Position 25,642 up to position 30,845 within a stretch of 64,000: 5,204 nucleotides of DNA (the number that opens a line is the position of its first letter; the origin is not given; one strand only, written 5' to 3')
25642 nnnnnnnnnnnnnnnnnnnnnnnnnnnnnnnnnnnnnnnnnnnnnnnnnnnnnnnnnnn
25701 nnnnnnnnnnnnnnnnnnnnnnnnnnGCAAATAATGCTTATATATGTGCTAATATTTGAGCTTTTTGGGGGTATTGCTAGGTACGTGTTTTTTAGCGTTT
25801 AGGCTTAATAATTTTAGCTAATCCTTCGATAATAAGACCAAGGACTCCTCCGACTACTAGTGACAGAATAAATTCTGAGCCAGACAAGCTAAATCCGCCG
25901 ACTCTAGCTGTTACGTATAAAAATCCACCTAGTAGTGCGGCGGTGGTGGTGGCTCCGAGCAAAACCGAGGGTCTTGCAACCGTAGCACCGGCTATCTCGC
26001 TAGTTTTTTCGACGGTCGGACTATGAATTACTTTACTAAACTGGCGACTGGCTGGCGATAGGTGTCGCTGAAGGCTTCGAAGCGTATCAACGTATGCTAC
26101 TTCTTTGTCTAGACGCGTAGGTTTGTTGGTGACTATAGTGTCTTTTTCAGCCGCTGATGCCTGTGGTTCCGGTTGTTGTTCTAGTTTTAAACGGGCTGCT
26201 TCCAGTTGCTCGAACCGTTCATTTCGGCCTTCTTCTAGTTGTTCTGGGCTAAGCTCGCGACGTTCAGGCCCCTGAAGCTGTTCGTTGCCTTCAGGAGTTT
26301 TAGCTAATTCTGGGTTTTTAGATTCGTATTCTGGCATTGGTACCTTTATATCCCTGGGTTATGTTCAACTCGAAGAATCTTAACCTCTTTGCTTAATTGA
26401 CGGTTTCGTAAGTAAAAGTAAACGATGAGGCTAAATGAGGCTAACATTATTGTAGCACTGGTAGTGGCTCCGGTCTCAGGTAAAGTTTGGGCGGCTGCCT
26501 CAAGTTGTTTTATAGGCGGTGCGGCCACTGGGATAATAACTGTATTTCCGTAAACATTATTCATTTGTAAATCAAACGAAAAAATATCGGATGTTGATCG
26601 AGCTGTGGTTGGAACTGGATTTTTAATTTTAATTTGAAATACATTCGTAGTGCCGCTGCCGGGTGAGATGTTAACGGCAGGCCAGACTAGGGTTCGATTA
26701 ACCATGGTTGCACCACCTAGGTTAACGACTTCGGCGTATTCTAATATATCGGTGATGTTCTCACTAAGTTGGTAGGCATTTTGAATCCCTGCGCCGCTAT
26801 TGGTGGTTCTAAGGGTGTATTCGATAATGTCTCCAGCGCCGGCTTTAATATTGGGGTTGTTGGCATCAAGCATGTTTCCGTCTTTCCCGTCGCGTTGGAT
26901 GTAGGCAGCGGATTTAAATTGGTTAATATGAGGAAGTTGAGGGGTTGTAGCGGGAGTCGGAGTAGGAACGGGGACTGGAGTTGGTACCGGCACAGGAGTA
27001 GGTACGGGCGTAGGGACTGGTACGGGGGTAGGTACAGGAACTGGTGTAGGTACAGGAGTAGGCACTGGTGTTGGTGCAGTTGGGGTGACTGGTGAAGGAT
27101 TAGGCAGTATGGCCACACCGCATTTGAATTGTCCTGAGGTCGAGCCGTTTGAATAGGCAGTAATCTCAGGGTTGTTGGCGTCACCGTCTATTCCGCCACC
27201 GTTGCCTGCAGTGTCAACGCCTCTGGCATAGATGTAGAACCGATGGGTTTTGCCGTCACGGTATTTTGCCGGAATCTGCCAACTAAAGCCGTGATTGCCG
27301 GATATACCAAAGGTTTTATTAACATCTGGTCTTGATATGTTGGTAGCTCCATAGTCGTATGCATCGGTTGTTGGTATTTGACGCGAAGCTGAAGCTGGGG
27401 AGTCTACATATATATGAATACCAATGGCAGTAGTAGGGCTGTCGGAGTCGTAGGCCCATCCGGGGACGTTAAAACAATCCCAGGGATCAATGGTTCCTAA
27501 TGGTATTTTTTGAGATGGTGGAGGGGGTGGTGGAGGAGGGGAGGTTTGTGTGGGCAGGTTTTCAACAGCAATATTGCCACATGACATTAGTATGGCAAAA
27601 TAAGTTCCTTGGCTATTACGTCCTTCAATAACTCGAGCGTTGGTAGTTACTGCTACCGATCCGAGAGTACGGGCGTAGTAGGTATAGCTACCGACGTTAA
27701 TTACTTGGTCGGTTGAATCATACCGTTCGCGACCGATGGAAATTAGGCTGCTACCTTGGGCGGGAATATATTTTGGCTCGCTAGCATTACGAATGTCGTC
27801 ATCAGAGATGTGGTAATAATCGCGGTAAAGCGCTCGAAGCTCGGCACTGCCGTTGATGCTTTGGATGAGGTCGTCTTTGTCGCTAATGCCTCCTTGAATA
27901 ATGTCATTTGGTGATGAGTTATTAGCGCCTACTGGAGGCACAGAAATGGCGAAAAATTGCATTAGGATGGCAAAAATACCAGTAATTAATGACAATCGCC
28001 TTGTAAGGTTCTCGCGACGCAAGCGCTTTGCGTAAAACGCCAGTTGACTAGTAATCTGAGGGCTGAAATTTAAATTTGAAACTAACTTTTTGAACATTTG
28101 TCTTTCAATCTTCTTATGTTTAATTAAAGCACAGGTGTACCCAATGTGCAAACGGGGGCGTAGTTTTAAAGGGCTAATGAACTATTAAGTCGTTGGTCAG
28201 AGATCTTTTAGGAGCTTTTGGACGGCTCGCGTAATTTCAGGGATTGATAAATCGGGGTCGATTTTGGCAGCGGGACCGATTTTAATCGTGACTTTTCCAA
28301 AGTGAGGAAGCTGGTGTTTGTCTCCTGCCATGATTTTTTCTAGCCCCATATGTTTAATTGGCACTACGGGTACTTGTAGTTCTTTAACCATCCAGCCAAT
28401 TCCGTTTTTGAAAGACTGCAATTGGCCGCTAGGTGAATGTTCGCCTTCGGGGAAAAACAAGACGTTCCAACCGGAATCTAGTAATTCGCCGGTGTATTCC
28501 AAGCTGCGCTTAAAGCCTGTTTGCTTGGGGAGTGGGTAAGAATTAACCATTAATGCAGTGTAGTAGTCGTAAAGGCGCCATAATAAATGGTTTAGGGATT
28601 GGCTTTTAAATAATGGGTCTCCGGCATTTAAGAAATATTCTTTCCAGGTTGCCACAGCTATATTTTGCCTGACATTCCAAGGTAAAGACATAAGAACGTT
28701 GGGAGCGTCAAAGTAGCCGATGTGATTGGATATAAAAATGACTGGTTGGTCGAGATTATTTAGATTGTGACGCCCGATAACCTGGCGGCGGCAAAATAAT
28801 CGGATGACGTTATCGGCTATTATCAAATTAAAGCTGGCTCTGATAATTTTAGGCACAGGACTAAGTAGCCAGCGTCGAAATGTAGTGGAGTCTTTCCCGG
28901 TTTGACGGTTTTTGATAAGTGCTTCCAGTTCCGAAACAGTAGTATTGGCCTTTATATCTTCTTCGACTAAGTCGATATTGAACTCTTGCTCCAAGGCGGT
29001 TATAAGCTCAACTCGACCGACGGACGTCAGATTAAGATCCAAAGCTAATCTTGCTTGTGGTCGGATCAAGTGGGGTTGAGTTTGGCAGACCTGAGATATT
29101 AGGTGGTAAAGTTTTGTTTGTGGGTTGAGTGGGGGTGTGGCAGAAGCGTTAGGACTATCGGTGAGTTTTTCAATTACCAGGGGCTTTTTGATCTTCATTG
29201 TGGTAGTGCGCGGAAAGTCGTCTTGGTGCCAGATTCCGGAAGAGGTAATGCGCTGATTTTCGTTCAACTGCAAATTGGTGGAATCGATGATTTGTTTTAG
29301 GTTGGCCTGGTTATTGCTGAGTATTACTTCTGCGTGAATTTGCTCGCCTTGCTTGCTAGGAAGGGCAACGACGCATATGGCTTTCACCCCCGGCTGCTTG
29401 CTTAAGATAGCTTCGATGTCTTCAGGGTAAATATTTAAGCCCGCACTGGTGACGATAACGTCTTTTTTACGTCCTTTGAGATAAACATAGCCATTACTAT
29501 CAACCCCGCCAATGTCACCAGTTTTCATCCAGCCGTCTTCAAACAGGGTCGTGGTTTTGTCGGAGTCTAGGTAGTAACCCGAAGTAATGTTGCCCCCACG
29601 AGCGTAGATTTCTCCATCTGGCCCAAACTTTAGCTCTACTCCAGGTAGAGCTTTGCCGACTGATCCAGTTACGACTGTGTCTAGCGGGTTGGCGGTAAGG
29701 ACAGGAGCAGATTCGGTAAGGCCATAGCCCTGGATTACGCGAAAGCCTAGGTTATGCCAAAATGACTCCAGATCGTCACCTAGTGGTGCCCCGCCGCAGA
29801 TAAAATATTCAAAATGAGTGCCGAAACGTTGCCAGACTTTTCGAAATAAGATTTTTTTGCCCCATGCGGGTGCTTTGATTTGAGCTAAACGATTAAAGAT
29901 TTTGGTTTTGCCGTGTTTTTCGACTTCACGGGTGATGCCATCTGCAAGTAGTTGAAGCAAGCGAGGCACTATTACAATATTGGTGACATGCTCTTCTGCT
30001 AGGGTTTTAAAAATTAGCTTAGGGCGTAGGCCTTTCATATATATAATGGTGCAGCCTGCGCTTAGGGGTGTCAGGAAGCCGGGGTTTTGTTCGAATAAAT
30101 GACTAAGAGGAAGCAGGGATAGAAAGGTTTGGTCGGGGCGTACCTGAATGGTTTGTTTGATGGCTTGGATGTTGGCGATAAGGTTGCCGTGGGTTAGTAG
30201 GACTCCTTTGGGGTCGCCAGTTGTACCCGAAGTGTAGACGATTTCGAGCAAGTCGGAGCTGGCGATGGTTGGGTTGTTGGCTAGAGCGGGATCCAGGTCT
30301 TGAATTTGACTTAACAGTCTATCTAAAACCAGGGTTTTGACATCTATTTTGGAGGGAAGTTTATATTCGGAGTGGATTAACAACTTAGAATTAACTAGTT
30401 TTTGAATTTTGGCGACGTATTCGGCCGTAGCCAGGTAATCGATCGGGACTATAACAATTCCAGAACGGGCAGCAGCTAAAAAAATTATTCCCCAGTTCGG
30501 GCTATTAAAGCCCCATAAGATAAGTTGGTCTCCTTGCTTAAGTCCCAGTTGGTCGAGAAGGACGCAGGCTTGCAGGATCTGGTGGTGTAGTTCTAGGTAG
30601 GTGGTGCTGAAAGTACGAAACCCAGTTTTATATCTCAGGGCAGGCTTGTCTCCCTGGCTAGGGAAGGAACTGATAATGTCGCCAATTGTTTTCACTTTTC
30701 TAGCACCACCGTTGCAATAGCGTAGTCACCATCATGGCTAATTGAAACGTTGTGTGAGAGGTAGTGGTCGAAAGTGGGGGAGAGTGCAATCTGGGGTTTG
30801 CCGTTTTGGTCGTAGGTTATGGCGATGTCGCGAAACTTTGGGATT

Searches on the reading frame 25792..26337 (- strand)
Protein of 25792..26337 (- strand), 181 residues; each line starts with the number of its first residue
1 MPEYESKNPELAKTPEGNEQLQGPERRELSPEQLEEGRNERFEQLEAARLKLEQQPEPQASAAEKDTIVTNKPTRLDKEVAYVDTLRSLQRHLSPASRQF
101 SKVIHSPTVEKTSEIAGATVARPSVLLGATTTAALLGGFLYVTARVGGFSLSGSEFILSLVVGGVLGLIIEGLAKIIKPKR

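Call 8: search_protein_families(library=pfam, proteins=[window:25792-26337:-], max_evalue=0.01)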
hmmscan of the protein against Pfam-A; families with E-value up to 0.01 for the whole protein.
window:25792-26337:- (181 aa): 0 families

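Call 77: search_protein_families(library=ncbifam, proteins=[window:25792-26337:-], max_evalue=0.01)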
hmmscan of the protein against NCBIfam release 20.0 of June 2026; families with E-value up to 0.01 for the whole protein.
window:25792-26337:- (181 aa): 0 families

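Call 96: find_encoding_contigs(protein=window:25792-26337:-, flank=6000, max_places=8)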
Protein window:25792-26337:- (181 aa): 1 contig read that carries it; 1 place shown.
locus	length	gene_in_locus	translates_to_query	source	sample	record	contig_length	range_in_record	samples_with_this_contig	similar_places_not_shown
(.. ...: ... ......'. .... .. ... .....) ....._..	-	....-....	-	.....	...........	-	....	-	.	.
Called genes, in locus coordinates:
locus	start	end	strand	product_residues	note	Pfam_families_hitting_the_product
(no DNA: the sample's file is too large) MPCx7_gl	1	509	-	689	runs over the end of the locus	PF02518:HATPase_c, PF00204:DNA_gyraseB, PF01751:Toprim, PF00986:DNA_gyraseB_C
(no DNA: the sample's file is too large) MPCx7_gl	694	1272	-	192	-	PF00856:SET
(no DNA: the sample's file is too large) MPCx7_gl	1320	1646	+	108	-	PF01648:ACPS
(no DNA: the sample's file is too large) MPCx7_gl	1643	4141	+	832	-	PF00501:AMP-binding, PF00550:PP-binding (weak), PF01553:Acyltransferase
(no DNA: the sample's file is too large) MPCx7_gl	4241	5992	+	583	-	-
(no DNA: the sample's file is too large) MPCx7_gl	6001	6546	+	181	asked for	-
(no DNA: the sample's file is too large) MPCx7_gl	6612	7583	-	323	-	?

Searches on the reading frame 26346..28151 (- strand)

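Call 8: search_protein_families(library=pfam, proteins=[window:26346-28151:-], max_evalue=0.01)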
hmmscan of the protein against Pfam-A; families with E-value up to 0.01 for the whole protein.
window:26346-28151:- (601 aa): 0 families

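Call 77: search_protein_families(library=ncbifam, proteins=[window:26346-28151:-], max_evalue=0.01)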
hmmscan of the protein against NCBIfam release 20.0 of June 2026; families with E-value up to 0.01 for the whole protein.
window:26346-28151:- (601 aa): 1 family
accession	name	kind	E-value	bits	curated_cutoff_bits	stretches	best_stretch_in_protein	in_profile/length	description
NF037973.1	metallo_SslE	exception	2.2e-05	22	3000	1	361-401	49-89/1519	lipoprotein metalloprotease SslE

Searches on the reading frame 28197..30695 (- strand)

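Call 8: search_protein_families(library=pfam, proteins=[window:28197-30695:-], max_evalue=0.01)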
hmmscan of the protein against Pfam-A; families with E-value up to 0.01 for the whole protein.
window:28197-30695:- (832 aa): 4 families
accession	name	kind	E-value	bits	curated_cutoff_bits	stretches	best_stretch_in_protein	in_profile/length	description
PF00501.34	AMP-binding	-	4.6e-67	226.9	29.9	1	14-375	8-384/384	AMP-binding enzyme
PF01553.26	Acyltransferase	-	2.3e-13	50.5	23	1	638-780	3-129/132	Acyltransferase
PF00550.31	PP-binding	-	5.9e-07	30.1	20.8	1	529-594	3-67/67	Phosphopantetheine attachment site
PF13193.12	AMP-binding_C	-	0.0018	19.6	24.5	1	427-470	2-50/76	AMP-binding enzyme C-terminal domain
